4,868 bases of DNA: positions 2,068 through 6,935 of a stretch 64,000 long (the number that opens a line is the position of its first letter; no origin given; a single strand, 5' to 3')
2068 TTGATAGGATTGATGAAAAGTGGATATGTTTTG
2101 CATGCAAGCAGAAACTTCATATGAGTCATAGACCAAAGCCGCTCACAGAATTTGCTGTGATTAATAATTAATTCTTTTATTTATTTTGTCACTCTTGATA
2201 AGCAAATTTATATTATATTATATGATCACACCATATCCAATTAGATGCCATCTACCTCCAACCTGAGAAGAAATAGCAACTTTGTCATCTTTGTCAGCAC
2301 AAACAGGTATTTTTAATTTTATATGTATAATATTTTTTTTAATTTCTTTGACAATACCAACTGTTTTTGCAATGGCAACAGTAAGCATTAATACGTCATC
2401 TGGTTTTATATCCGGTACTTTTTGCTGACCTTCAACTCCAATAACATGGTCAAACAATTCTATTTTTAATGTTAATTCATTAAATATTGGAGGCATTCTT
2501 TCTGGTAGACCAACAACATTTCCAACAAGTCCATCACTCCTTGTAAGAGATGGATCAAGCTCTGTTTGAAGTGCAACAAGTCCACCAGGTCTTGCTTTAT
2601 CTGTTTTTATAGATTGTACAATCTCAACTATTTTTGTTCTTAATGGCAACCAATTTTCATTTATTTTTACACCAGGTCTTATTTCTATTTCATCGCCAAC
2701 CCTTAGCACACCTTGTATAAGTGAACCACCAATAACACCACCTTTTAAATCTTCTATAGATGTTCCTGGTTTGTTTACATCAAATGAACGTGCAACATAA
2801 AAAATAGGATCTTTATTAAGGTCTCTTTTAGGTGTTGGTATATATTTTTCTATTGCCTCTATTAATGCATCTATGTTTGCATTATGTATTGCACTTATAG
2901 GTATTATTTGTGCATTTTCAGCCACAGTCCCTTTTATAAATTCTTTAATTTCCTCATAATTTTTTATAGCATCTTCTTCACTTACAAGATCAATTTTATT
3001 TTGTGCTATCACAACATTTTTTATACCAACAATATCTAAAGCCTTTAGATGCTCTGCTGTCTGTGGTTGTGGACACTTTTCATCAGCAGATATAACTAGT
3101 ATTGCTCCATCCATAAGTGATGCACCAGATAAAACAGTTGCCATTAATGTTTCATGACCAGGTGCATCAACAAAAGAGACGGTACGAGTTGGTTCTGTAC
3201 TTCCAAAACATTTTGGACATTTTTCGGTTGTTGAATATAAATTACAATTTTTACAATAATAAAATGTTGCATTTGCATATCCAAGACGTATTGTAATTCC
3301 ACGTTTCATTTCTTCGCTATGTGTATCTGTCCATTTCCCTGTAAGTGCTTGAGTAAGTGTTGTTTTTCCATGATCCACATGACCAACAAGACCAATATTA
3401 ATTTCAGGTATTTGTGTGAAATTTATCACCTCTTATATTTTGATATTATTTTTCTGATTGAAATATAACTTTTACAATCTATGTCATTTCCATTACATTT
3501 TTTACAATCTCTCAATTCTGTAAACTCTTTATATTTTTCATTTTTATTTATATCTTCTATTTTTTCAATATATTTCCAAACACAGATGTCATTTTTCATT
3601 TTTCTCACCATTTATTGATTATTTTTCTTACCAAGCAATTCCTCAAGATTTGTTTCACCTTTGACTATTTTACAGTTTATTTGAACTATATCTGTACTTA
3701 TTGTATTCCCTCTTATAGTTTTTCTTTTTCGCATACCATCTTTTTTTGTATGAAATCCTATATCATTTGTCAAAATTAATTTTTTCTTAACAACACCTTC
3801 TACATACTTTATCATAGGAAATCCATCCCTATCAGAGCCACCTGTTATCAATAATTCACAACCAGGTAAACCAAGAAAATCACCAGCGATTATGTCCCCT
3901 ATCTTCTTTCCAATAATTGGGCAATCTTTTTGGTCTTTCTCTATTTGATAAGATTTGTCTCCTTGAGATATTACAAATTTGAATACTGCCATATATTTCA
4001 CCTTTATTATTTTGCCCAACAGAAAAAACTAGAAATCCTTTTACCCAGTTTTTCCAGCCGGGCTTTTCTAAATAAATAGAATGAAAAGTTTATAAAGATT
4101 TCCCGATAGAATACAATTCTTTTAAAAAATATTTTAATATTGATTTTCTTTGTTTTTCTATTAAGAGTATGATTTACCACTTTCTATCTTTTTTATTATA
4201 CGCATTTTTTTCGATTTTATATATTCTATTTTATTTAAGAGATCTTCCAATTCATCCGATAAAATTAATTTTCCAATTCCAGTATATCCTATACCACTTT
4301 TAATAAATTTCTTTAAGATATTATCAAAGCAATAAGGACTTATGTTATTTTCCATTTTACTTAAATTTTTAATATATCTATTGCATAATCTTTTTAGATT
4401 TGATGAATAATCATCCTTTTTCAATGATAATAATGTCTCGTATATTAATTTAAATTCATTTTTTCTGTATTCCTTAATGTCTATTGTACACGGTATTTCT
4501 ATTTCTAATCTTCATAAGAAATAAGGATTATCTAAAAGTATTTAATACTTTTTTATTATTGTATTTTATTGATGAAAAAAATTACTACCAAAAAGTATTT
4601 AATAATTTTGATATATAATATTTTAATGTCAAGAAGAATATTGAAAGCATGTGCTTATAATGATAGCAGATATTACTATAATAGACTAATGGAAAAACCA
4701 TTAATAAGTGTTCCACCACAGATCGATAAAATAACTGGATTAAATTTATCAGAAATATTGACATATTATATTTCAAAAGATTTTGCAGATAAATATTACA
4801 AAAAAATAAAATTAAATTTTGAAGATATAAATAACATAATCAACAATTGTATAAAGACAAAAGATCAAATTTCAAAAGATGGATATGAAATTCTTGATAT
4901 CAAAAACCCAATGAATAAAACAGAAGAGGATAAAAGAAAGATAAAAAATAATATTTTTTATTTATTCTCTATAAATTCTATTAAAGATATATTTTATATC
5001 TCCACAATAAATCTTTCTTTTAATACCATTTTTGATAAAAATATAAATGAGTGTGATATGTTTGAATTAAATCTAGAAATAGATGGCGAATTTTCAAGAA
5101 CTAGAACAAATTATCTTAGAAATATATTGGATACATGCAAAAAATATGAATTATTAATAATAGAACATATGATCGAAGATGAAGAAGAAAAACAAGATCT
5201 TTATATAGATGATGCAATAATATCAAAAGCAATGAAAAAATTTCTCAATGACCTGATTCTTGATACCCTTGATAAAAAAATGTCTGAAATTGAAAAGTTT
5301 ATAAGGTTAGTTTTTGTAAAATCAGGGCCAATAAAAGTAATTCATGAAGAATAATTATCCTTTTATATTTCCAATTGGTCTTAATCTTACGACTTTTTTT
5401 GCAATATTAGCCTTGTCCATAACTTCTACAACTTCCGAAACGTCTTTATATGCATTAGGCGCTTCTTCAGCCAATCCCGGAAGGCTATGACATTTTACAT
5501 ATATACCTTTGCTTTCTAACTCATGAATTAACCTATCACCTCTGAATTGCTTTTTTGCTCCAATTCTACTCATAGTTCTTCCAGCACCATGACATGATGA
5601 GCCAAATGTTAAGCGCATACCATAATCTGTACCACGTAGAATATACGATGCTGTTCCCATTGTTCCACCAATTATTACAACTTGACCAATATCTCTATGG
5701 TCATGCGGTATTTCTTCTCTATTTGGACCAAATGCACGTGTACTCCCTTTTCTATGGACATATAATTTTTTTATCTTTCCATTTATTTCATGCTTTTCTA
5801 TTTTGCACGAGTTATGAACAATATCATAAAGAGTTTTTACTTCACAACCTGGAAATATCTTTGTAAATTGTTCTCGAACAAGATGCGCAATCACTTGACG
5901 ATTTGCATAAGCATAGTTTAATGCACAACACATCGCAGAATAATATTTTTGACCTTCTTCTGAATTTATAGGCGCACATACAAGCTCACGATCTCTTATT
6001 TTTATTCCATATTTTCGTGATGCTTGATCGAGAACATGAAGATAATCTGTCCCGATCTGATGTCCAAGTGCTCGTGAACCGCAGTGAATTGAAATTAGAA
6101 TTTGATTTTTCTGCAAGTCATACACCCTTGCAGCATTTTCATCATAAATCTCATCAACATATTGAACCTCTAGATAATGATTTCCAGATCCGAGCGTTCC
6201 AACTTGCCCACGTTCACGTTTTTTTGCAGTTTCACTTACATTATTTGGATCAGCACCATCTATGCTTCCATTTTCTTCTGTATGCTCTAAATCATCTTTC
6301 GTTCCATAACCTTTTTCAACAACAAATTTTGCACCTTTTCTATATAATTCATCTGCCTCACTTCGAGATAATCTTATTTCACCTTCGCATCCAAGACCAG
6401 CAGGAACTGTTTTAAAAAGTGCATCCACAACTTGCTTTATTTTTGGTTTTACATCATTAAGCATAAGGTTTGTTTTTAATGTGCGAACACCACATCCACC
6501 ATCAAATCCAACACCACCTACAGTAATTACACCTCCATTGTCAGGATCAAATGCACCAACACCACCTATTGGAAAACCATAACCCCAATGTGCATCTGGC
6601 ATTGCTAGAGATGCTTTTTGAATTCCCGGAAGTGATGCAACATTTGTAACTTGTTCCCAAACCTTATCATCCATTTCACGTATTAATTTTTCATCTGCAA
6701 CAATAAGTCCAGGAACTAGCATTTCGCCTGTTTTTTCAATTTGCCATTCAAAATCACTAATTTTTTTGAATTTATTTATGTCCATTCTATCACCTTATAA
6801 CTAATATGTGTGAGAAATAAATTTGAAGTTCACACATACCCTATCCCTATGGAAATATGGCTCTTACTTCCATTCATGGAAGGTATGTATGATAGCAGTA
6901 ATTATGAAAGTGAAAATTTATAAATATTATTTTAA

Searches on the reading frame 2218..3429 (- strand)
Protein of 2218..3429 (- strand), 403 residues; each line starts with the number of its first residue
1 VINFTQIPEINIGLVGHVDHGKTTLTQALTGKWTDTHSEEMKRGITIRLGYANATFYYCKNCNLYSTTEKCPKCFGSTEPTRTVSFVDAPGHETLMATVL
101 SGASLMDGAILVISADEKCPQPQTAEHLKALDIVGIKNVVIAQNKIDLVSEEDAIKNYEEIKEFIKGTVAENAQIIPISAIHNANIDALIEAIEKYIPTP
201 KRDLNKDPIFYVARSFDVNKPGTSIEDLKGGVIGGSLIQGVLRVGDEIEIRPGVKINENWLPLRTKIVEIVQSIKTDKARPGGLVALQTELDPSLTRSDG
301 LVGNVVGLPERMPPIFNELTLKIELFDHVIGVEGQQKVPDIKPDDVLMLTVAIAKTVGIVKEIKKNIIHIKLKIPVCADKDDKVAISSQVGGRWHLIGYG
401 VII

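Call 76: search_protein_families(library=pfam, proteins=[window:2218-3429:-], max_evalue=0.00001)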
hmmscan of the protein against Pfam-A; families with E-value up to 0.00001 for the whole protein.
window:2218-3429:- (403 aa): 2 families
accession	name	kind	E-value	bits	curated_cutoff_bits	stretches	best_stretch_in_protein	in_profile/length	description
PF00009.33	GTP_EFTU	-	6.3e-36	124.2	26.5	1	10-199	4-188/188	Elongation factor Tu GTP binding domain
PF09173.17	eIF2_C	-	5.3e-27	94.3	22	1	318-402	2-86/86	Initiation factor eIF2 gamma, C terminal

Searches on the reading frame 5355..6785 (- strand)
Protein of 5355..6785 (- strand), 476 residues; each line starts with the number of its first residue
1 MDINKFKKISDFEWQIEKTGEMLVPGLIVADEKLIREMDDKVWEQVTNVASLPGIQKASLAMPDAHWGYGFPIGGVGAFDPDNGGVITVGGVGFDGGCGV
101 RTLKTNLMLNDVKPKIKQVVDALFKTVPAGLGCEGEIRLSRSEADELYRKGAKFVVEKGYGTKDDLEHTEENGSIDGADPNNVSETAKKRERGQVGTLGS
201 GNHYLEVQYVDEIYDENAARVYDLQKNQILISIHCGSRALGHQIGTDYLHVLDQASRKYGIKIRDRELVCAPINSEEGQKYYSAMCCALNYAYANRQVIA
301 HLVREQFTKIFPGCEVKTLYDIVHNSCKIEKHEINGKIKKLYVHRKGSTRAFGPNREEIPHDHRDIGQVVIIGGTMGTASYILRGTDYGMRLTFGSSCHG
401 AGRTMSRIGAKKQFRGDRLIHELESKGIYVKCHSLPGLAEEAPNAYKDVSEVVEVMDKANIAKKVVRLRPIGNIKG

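Call 76: search_protein_families(library=pfam, proteins=[window:5355-6785:-], max_evalue=0.00001)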
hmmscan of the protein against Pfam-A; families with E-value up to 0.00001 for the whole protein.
window:5355-6785:- (476 aa): 1 family
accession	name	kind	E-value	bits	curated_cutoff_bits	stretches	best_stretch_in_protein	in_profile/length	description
PF01139.22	RtcB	-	1.5e-166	555.3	27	1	45-476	1-426/426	tRNA-splicing ligase RtcB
